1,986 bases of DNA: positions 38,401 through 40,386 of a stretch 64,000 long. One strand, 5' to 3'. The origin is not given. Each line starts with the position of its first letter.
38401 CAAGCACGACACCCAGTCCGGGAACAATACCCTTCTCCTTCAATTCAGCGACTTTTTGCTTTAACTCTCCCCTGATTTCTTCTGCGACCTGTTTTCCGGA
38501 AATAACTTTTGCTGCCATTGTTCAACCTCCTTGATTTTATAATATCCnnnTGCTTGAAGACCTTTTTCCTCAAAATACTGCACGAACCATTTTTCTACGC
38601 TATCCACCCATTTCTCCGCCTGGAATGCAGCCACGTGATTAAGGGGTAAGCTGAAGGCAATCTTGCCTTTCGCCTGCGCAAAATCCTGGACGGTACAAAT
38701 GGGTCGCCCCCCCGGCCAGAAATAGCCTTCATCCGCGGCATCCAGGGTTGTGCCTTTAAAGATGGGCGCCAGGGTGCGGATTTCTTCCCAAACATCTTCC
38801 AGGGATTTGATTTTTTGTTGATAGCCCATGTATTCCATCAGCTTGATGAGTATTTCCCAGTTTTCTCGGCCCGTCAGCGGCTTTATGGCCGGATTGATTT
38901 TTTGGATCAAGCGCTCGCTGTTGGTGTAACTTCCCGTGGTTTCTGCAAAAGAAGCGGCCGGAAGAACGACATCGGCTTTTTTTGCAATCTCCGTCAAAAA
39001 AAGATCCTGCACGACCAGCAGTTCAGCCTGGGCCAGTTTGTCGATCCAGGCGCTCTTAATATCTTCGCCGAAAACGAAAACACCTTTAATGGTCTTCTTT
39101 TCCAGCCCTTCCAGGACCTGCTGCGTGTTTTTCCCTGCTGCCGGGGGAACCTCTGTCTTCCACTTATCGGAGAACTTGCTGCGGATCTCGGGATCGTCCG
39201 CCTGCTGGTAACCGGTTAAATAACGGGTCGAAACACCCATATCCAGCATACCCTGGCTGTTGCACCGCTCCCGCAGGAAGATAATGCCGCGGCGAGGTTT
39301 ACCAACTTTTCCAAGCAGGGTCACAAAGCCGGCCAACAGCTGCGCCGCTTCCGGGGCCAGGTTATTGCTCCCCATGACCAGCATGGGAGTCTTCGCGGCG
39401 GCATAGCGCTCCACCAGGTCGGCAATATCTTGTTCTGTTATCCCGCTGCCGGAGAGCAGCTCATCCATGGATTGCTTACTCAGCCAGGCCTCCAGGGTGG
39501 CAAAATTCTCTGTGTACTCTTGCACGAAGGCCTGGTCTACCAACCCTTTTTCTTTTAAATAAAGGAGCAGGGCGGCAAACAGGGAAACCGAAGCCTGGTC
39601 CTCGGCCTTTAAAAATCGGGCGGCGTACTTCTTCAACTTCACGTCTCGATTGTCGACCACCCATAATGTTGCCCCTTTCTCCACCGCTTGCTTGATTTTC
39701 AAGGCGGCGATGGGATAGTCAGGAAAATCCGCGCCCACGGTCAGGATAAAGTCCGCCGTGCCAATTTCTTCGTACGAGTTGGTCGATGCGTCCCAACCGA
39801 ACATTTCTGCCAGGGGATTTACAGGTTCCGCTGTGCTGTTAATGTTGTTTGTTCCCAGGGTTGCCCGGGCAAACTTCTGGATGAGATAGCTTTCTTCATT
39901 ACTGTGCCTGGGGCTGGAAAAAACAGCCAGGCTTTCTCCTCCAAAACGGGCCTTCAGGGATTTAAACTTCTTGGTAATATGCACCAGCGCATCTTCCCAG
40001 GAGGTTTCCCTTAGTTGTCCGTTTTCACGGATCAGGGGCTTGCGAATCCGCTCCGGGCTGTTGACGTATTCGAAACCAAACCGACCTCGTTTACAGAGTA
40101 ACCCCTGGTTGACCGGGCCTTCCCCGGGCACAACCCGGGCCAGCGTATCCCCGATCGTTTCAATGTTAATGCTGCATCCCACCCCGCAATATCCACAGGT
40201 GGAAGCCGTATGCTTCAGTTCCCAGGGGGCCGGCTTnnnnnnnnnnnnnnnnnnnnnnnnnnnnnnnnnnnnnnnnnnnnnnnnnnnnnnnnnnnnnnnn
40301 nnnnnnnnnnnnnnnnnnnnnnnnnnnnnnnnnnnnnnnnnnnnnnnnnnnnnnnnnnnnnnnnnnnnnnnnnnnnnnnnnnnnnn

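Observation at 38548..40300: Formate-dehydrogenase-like domain without the catalytic Cys/Sec-His and with a shortened C-terminus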

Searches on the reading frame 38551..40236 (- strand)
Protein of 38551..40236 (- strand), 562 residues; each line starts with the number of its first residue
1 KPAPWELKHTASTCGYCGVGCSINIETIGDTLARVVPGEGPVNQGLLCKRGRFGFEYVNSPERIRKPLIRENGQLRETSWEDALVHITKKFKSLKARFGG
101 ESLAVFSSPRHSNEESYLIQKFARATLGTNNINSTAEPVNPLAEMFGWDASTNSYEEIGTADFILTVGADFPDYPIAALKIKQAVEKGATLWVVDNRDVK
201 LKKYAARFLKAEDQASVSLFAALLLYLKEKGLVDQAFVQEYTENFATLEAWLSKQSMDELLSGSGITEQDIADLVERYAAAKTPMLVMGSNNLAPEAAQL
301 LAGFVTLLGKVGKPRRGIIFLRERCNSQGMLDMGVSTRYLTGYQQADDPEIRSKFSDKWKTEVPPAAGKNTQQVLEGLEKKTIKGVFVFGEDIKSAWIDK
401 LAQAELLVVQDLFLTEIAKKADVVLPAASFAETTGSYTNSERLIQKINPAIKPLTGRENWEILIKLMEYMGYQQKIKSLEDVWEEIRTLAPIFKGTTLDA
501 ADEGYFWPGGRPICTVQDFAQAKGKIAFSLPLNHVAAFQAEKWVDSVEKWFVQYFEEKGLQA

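Call 9: search_solved_structures(query=window:38551-40236:-, max_evalue=1e-20, show_alignments=5)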
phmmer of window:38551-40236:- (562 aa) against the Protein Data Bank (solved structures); distinct sequences matched with E-value up to 1e-20: 28.
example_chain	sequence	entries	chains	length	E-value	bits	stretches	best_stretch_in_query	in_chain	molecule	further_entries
7qv7_S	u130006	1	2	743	5.2e-79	269.7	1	10-509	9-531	Hydrogen dependent carbon dioxide reductase subunit FdhF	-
8rqz_C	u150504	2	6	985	1e-76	262.1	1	7-505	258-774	Probable oxidoreductase YjgC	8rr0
9gzq_A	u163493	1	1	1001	1.1e-76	262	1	7-505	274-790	Probable oxidoreductase YjgC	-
9t1s_L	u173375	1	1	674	8.9e-76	259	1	9-508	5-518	formate dehydrogenase (coenzyme F420)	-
7bkb_D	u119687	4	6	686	1.8e-75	258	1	7-525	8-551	Formate dehydrogenase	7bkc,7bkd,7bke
1aa6_A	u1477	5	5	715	1.7e-72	248.2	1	8-551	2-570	FORMATE DEHYDROGENASE H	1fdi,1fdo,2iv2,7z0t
8oh5_C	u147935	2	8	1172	1.4e-71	245.2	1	4-335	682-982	Formate dehydrogenase-O, major subunit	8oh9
7vw6_A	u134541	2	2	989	2.1e-69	238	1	10-499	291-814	Formate dehydrogenase | Tungsten-containing formate dehydrogenase alpha subunit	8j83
7e5z_A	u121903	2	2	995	2.1e-69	238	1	10-499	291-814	Formate dehydrogenase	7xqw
9wxb_B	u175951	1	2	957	2.8e-69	237.5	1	10-526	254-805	Formate dehydrogenase alpha subunit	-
9bov_A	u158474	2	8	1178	2.6e-66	227.8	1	6-379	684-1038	Molybdopterin oxidoreductase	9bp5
6tg9_A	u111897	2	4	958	9.4e-66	225.9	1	10-526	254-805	Formate dehydrogenase subunit alpha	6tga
9vap_A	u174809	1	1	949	1.6e-29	106.4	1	3-343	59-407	Formate dehydrogenase molybdopterin-binding subunit FdhA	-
2jio_A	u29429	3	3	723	6.3e-25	91.2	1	10-499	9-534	PERIPLASMIC NITRATE REDUCTASE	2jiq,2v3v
2jim_A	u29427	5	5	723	8.4e-25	90.8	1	10-499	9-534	PERIPLASMIC NITRATE REDUCTASE | PROTEIN (PERIPLASMIC NITRATE REDUCTASE)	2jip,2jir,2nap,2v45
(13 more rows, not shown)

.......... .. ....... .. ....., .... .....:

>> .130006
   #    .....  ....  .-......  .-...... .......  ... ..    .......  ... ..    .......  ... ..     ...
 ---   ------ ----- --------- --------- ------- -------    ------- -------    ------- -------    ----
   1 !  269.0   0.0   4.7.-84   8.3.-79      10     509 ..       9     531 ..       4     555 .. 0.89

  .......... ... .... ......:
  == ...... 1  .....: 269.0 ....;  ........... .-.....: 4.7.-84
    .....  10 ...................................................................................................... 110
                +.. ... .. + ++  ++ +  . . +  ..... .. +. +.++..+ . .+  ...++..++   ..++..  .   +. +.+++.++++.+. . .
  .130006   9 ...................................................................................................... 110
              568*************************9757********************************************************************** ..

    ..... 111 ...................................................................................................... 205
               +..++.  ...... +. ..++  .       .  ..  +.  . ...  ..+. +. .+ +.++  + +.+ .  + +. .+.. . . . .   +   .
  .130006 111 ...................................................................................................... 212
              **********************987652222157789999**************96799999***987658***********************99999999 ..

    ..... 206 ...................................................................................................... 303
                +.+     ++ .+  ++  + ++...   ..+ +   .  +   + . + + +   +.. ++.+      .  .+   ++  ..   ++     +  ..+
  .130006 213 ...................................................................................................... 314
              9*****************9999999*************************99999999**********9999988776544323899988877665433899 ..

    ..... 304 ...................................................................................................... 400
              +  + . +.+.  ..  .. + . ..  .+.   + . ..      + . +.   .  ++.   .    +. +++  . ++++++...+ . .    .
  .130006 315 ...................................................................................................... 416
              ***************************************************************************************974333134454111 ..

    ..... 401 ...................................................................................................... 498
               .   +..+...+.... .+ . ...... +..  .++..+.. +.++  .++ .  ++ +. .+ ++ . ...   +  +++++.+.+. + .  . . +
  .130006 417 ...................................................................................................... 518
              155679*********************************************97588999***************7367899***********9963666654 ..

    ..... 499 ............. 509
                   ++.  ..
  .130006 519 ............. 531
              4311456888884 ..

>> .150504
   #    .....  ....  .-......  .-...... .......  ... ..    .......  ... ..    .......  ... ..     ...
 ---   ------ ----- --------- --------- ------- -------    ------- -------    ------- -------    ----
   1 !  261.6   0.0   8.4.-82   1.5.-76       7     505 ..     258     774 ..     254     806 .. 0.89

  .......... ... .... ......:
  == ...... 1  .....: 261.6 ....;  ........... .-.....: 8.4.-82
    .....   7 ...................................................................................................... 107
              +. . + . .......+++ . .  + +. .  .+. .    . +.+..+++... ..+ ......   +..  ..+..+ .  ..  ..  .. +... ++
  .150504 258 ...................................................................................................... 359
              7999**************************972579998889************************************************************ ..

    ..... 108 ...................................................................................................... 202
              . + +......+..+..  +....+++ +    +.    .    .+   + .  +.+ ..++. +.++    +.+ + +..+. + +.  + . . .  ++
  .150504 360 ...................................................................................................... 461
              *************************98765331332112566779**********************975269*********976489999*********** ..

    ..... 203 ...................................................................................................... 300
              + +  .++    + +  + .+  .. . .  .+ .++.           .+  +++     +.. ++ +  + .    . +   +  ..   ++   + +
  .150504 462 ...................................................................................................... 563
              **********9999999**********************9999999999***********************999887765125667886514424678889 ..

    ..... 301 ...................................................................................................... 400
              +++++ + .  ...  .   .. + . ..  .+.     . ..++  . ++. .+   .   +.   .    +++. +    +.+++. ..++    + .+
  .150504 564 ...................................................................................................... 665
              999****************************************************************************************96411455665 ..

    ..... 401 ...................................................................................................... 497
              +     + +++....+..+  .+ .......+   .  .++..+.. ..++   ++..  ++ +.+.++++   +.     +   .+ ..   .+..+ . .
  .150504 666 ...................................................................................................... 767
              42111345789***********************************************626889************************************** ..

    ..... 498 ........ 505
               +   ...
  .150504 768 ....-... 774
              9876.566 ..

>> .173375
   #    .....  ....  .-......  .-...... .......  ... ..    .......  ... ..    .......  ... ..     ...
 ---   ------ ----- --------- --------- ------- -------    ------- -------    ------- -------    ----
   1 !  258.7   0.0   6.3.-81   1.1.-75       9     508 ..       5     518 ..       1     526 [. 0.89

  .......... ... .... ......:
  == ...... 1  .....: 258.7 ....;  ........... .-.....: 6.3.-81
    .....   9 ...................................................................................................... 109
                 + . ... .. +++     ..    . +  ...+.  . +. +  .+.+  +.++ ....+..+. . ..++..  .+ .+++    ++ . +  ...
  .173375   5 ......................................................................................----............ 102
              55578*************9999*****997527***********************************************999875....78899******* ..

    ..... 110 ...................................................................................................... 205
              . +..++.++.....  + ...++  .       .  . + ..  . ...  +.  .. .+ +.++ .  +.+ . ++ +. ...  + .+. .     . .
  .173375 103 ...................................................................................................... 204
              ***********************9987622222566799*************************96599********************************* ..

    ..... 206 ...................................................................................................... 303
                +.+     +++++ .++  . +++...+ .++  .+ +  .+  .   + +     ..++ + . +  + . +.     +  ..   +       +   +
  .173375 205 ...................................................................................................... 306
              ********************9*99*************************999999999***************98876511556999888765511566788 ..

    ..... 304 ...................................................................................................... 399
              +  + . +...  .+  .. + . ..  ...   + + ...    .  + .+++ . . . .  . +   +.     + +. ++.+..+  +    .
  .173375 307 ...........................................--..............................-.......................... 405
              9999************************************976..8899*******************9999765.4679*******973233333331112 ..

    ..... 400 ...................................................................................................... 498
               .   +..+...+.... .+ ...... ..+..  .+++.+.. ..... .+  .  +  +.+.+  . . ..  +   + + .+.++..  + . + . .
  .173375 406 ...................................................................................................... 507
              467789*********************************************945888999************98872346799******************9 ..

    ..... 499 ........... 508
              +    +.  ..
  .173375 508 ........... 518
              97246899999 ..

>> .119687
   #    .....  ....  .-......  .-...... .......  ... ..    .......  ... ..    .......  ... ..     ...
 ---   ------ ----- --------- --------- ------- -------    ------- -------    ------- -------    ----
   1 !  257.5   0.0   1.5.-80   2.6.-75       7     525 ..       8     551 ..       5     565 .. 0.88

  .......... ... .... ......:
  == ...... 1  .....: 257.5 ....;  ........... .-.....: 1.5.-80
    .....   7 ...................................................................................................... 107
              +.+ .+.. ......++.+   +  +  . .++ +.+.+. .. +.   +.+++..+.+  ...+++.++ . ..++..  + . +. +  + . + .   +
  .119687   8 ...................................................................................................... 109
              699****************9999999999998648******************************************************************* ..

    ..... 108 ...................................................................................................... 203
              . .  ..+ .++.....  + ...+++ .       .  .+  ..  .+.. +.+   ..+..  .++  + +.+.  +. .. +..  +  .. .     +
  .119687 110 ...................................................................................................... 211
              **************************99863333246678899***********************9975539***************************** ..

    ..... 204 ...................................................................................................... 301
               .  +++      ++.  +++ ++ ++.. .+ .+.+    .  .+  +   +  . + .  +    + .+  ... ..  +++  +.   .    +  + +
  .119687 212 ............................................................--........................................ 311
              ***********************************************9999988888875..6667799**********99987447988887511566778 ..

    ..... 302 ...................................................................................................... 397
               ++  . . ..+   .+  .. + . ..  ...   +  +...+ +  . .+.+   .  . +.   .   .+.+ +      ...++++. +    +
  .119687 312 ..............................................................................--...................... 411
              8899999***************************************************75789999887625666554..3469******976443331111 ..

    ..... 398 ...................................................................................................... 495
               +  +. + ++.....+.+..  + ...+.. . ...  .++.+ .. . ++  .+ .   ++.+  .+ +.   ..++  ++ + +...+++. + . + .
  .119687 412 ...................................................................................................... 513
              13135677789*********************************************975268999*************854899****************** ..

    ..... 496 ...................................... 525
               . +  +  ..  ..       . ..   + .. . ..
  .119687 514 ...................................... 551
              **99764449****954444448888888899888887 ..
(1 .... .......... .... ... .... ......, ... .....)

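Call 37: predict_structure(alignment_id=A1)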
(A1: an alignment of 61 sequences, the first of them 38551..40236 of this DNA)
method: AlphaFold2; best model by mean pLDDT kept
length: 562 residues; sequences in the alignment: 61
mean_pLDDT: 93.0   pTM: 0.94
mean pLDDT of the five models: 93.0, 92.1, 92.1, 90.8, 88.9
residues with pLDDT >= 90: 449; 70-90: 97; 50-70: 14; < 50: 2
segments of 3 or more residues with pLDDT < 50: none
pLDDT, mean of each block of 10 residues (from residue 1): 74 90 91 87 78 70 95 96 98 97 96 98 98 92 94 95 97 92 97 97 98 95 98 97 96 96 97 98 97 94 98 94 93 97 96 98 96 97 97 87 98 94 96 96 95 95 97 95 96 90 89 92 91 85 74 82 59
secondary structure, 60 per line:
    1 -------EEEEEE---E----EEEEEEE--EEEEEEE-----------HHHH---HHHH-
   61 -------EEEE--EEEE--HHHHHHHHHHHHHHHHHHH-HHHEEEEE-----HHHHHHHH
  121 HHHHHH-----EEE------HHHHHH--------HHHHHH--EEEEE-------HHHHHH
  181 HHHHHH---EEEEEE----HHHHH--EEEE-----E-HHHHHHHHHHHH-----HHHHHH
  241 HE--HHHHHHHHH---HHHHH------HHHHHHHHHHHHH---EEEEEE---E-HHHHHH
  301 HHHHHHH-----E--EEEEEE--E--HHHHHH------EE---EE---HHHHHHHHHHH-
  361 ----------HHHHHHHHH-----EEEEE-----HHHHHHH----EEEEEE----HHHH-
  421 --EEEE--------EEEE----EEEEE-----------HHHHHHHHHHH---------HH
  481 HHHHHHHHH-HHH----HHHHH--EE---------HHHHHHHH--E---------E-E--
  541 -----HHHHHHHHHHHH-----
elements in order: E8-13 E22-28 E31-37 H49-52 H56-59 E68-71 E74-77 H80-98 E103-107 H113-126 E132-134 H141-146 H155-160 E163-167 H175-186 E190-195 H200-204 E207-210 H218-229 H235-241 H245-253 H257-261 H268-280 E284-289 H295-307 E316-321 H327-332 H349-359 H371-379 E385-389 H395-401 E406-411 H416-419 E423-426 E435-438 E443-447 H459-469 H479-489 H498-502 H516-523 H546-557

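Call 41: fold_search(model_id=the predicted structure, library=pdb)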
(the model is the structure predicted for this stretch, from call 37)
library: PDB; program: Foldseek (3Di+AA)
matches with E <= 10: 1416; with E <= 0.001: 182
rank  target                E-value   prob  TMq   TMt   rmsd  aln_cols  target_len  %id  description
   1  8rqz_C                1.0e-48  1.00  0.88  0.52   3.2       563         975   29  Crystal structure of Molybdenum bispyranopterin guanine dinucleotide formate dehydrogenases ForCE1 from Bacillus subti (released 2025-08-06)
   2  9ktl_A                1.0e-48  1.00  0.86  0.52   3.5       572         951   29  Cryo-EM structure of reduced form of formate dehydrogenase from Rhodobacter aestuarii (RaFDH) with NADH (released 2025-06-18)
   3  7vw6_A                4.0e-47  1.00  0.87  0.55   3.5       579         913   29  Cryo-EM Structure of Formate Dehydrogenase 1 from Methylorubrum extorquens AM1 (released 2022-06-01)
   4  8j83_A                7.8e-47  1.00  0.86  0.55   3.7       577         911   28  Crystal structure of formate dehydrogenase from Methylorubrum extorquens AM1 (released 2023-10-11)
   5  1fdi                  9.2e-47  1.00  0.88  0.70   3.1       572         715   26  OXIDIZED FORM OF FORMATE DEHYDROGENASE H FROM E. COLI COMPLEXED WITH THE INHIBITOR NITRITE (released 1997-08-20)
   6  7xqw_A                1.5e-46  1.00  0.87  0.62   2.7       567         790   29  Formate dehydrogenase (FDH) from Methylobacterium extorquens AM1 (MeFDH1) (released 2023-08-09)
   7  7bkb_D                1.8e-45  1.00  0.86  0.88   2.6       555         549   30  Formate dehydrogenase - heterodisulfide reductase - formylmethanofuran dehydrogenase complex from Methanospirillum hun (released 2021-09-29)
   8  6tg9_A                2.8e-45  1.00  0.85  0.52   3.3       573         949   28  Cryo-EM Structure of NADH reduced form of NAD+-dependent Formate Dehydrogenase from Rhodobacter capsulatus (released 2020-04-22)
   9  1aa6                  3.9e-45  1.00  0.86  0.70   3.4       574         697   27  REDUCED FORM OF FORMATE DEHYDROGENASE H FROM E. COLI (released 1997-08-20)
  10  7z0t_A                9.1e-45  1.00  0.88  0.70   3.1       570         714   27  Structure of the Escherichia coli formate hydrogenlyase complex (aerobic preparation, composite structure) (released 2022-09-28)
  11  7qv7_S                1.7e-43  1.00  0.83  0.81   4.0       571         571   29  Cryo-EM structure of Hydrogen-dependent CO2 reductase. (released 2022-07-06)
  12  9bov_A                1.1e-41  1.00  0.81  0.40   3.5       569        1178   30  Structure of electron bifurcating Nfn-ABC complexed with NAD from Caldicellulosiruptor saccharolyticus (released 2025-03-05)
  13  8oh5_C                2.1e-40  1.00  0.81  0.40   2.7       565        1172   31  Cryo-EM structure of the electron bifurcating transhydrogenase StnABC complex from Sporomusa Ovata (state 2) (released 2023-09-13)
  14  7e5z_A                3.1e-40  1.00  0.82  0.60   3.5       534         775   31  Dehydrogenase holoenzyme (released 2022-02-23)
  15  2nap                  1.6e-37  1.00  0.86  0.68   4.0       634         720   20  DISSIMILATORY NITRATE REDUCTASE (NAP) FROM DESULFOVIBRIO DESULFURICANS (released 1999-09-19)
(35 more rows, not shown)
